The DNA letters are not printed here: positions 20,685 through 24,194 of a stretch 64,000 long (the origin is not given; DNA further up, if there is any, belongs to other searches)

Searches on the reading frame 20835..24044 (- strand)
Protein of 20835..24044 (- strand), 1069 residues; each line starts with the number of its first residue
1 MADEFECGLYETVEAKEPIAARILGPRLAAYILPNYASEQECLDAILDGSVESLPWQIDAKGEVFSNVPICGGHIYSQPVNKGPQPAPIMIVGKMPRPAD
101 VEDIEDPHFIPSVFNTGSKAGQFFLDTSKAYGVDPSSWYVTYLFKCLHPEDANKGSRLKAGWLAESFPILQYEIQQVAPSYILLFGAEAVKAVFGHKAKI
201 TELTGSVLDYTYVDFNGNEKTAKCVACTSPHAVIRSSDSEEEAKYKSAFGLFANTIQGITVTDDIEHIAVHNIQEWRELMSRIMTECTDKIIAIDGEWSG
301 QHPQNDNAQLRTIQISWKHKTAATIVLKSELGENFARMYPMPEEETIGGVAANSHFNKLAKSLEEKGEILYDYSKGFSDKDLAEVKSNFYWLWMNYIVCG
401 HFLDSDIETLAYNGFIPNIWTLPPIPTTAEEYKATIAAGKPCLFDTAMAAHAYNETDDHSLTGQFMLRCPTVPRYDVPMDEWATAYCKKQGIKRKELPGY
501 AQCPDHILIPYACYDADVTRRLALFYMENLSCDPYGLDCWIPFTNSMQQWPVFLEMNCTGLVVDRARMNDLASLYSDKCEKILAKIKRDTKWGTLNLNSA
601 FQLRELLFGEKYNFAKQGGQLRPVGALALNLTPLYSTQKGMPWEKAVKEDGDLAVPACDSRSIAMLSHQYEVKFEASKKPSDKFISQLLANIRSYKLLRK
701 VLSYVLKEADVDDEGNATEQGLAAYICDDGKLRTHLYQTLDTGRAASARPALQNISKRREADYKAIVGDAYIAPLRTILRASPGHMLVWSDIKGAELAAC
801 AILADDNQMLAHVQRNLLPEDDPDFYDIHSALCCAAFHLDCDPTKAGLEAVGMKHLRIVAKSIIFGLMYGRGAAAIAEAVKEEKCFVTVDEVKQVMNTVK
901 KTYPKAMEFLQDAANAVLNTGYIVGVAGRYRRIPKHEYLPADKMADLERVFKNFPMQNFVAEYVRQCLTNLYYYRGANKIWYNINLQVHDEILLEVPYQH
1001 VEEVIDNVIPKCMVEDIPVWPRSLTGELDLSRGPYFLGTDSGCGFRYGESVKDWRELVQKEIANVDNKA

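Call 12: search_protein_families(library=phrogs, proteins=[window:20835-24044:-], max_evalue=0.001)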
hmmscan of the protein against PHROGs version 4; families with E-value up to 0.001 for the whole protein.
window:20835-24044:- (1069 aa): 5 families
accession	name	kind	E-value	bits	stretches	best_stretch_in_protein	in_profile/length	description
phrog_17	-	DNA, RNA and nucleotide metabolism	1.3e-69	236.5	1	84-1053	477-1236/1445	DNA polymerase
phrog_5995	-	DNA, RNA and nucleotide metabolism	3e-15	57.4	1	881-1059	13-187/236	DNA polymerase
phrog_2573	-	DNA, RNA and nucleotide metabolism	4.5e-15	56.7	1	780-1006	10-239/336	DNA polymerase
phrog_10285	-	DNA, RNA and nucleotide metabolism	4e-05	23.8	0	775-920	45-174/321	DNA polymerase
phrog_15971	-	DNA, RNA and nucleotide metabolism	0.00083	19.6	0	719-933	111-282/376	DNA polymerase I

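Call 13: search_protein_families(library=pfam, proteins=[window:20835-24044:-], max_evalue=0.001)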
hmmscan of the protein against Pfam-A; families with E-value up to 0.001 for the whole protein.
window:20835-24044:- (1069 aa): 2 families
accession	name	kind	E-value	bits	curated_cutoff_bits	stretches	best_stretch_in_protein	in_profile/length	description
PF00476.26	DNA_pol_A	-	1.1e-36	127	34.3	1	715-1013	89-357/381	DNA polymerase family A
PF03167.25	UDG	-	1e-08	35.8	24.3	1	83-243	4-131/141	Uracil DNA glycosylase superfamily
